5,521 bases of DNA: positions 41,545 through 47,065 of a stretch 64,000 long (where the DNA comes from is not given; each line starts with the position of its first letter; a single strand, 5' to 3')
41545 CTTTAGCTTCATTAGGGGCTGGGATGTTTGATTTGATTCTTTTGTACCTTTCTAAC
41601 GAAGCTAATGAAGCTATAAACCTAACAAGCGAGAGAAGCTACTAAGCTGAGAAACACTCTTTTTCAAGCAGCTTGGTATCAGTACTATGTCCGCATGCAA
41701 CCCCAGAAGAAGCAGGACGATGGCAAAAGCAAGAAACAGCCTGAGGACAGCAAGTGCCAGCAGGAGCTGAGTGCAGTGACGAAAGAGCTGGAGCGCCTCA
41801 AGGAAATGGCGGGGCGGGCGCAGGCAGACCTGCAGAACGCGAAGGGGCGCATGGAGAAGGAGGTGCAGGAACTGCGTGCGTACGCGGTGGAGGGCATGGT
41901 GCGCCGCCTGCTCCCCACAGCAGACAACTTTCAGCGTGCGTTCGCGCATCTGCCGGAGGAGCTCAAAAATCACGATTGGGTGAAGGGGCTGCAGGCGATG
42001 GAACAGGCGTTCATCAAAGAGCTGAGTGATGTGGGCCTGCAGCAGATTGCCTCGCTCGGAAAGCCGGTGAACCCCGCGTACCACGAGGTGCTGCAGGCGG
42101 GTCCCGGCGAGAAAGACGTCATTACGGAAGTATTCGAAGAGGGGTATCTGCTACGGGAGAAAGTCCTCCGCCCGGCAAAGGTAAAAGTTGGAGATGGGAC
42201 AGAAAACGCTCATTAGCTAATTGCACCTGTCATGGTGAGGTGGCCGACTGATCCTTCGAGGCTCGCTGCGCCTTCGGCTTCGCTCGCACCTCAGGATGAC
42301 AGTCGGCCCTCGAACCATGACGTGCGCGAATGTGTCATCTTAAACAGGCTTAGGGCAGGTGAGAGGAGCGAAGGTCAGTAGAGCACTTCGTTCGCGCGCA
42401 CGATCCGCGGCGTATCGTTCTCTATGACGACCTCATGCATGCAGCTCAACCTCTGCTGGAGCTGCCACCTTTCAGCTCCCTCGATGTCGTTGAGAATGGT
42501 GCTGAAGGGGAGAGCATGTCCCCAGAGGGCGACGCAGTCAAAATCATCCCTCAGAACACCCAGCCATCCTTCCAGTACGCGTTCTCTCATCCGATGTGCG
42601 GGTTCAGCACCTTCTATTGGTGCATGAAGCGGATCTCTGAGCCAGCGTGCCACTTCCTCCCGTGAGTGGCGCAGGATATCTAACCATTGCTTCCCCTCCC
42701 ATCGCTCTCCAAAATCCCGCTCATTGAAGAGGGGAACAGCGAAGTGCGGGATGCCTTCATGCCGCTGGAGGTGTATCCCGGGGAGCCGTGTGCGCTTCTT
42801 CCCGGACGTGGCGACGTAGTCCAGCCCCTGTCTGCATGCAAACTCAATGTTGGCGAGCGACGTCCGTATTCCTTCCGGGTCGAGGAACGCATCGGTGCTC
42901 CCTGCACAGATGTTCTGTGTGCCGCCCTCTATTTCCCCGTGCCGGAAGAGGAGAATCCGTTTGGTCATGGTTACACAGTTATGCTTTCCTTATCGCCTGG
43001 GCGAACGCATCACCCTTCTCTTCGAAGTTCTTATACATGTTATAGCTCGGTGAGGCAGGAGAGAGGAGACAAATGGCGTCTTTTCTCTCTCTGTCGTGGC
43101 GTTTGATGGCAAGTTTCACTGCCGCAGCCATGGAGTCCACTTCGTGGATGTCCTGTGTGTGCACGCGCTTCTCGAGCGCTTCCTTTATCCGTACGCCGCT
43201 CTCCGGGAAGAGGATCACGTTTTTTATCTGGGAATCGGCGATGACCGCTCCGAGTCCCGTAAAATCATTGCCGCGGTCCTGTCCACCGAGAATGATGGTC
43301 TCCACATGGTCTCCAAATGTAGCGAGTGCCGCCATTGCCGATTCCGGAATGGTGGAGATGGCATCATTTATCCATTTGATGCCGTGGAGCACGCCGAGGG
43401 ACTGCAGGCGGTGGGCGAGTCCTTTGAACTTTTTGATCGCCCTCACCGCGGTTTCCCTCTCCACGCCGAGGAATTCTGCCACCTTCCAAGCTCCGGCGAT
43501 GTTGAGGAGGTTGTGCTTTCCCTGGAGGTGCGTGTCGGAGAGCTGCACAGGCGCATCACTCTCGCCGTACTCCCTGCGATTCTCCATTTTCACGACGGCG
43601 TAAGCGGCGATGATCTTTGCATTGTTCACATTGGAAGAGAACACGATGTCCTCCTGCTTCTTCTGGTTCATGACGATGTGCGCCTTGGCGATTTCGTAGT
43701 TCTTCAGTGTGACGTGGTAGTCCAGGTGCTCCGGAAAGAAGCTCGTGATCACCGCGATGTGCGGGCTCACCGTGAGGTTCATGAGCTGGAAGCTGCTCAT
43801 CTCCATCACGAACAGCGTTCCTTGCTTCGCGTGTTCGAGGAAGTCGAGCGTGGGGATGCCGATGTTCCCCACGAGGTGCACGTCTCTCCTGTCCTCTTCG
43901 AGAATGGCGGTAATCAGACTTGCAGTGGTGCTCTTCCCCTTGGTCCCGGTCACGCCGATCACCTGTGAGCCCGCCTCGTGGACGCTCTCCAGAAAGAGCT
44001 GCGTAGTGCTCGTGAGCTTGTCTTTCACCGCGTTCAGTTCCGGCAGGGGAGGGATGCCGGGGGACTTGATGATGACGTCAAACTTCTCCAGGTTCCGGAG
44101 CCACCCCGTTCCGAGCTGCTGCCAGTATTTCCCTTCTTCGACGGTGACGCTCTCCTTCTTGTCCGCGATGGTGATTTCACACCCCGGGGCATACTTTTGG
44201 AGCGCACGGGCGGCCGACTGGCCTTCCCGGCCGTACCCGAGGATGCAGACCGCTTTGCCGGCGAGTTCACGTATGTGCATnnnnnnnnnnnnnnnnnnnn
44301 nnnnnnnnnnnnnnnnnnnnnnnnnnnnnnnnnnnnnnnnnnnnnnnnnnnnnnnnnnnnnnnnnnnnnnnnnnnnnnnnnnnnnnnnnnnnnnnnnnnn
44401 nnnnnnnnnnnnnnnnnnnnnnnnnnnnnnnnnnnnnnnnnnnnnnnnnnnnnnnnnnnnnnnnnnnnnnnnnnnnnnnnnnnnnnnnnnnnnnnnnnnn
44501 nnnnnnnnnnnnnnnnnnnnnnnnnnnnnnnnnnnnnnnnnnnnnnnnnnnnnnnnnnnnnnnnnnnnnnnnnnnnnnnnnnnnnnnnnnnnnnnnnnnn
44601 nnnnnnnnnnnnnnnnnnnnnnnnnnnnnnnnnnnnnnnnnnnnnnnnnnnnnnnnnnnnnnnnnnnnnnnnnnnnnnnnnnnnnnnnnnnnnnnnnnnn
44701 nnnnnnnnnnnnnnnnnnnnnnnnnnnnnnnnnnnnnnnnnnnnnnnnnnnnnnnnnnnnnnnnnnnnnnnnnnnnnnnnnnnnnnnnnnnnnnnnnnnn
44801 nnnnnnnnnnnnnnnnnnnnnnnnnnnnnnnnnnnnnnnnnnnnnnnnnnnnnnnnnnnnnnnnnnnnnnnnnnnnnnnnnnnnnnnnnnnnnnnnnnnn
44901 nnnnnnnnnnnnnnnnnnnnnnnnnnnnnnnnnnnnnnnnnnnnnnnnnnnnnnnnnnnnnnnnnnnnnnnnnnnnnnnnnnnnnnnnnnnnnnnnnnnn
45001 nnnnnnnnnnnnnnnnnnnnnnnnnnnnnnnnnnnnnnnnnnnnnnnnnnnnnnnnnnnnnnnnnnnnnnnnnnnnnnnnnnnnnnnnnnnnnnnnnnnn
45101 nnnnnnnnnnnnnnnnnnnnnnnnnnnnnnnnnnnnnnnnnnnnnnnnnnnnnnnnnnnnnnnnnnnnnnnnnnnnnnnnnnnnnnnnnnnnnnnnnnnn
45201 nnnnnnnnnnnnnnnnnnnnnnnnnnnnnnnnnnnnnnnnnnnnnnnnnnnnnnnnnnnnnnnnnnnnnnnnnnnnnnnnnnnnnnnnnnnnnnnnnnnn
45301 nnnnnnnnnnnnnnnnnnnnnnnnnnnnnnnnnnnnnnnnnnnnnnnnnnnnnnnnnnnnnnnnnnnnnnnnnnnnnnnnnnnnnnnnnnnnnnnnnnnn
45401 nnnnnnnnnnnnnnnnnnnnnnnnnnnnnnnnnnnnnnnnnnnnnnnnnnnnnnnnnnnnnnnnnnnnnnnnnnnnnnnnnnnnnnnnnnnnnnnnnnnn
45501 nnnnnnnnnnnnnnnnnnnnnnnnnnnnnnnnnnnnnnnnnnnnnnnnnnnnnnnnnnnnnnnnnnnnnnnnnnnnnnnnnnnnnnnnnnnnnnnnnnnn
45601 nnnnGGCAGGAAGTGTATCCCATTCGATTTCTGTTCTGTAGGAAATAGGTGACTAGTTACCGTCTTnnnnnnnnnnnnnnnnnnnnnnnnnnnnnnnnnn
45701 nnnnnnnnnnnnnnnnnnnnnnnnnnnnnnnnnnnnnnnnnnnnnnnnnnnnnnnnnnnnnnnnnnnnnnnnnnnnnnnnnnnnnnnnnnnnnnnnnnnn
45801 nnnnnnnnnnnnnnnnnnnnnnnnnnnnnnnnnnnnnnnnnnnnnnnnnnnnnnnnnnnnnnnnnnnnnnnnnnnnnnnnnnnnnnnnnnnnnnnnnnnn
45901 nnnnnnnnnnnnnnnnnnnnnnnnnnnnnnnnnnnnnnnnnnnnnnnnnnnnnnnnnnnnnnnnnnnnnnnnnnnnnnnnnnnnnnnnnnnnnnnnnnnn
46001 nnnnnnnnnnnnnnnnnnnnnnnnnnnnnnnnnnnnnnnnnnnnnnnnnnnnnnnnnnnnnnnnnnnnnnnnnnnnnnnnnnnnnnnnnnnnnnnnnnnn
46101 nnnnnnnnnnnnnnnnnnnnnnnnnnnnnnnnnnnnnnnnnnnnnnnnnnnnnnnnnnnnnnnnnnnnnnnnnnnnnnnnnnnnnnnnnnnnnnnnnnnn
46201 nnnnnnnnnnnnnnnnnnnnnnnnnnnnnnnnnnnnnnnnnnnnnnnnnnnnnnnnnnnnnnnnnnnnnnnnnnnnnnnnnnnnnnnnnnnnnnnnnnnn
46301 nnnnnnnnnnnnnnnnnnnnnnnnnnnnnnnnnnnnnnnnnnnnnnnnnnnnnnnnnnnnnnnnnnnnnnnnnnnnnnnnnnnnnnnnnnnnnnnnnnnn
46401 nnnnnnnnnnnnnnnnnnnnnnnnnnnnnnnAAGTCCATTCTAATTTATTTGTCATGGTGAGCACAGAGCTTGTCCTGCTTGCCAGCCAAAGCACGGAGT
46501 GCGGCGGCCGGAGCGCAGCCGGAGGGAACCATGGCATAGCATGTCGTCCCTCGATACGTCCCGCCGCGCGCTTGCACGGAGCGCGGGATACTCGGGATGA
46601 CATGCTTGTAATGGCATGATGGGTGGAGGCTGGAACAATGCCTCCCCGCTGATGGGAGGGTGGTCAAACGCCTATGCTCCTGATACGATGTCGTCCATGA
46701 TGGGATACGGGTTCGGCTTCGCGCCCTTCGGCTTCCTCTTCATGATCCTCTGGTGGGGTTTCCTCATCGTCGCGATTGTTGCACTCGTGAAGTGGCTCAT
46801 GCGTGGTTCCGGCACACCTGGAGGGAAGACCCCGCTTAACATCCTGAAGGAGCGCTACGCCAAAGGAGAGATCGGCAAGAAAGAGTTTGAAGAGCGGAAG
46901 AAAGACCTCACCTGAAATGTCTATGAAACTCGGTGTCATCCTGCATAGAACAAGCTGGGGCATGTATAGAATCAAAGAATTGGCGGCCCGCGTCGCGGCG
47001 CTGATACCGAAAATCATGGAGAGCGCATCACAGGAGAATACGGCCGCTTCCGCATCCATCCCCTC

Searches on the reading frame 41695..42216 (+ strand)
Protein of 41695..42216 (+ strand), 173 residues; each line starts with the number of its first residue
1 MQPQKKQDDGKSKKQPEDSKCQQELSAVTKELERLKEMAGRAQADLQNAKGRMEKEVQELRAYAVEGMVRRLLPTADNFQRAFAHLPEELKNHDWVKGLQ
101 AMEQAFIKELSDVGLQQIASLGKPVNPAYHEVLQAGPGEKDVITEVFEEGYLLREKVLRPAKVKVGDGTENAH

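Call 10: search_protein_families(library=pfam, proteins=[window:41695-42216:+])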
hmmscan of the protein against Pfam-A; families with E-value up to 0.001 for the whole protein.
window:41695-42216:+ (173 aa): 1 family
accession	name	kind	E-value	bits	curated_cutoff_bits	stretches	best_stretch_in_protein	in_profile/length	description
PF01025.24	GrpE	-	3.6e-36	124.8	25.8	1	11-166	6-164/165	GrpE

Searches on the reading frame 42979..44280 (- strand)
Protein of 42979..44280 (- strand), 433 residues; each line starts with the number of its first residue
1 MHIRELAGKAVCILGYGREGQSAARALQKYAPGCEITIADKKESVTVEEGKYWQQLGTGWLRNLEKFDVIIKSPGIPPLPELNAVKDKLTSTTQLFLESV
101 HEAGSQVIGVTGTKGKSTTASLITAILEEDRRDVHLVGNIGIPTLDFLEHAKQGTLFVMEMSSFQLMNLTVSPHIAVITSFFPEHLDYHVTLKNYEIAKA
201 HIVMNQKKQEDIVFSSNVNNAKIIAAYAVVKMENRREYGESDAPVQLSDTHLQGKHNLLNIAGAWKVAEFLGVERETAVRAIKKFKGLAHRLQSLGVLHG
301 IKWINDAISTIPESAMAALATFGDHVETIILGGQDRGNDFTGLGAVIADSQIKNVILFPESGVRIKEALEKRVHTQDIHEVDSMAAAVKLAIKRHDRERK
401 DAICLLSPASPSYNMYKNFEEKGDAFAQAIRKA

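Call 62: search_protein_families(library=pfam, proteins=[window:42979-44280:-], max_evalue=0.001)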
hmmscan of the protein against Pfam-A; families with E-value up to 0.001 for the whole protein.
window:42979-44280:- (433 aa): 3 families
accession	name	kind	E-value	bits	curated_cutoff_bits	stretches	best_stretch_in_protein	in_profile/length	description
PF08245.18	Mur_ligase_M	-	1.2e-21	78.1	24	1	110-242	1-149/200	Mur ligase middle domain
PF02875.26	Mur_ligase_C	-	3.8e-09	37.9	28.4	1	290-405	1-123/127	Mur ligase, glutamate ligase domain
PF02826.25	2-Hacid_dh_C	-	0.00072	19.4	25.1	0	2-47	30-73/178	D-isomer specific 2-hydroxyacid dehydrogenase, NAD binding domain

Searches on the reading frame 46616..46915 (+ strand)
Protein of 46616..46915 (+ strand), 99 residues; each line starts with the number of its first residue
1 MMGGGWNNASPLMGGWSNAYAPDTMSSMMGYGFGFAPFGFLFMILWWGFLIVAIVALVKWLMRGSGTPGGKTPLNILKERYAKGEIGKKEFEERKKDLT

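Call 62: search_protein_families(library=pfam, proteins=[window:46616-46915:+], max_evalue=0.001)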
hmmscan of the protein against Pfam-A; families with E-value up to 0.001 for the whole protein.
window:46616-46915:+ (99 aa): 1 family
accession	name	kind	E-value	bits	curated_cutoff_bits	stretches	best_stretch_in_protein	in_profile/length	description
PF09851.14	SHOCT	-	8.2e-09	35.4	27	1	73-98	2-27/28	Short C-terminal domain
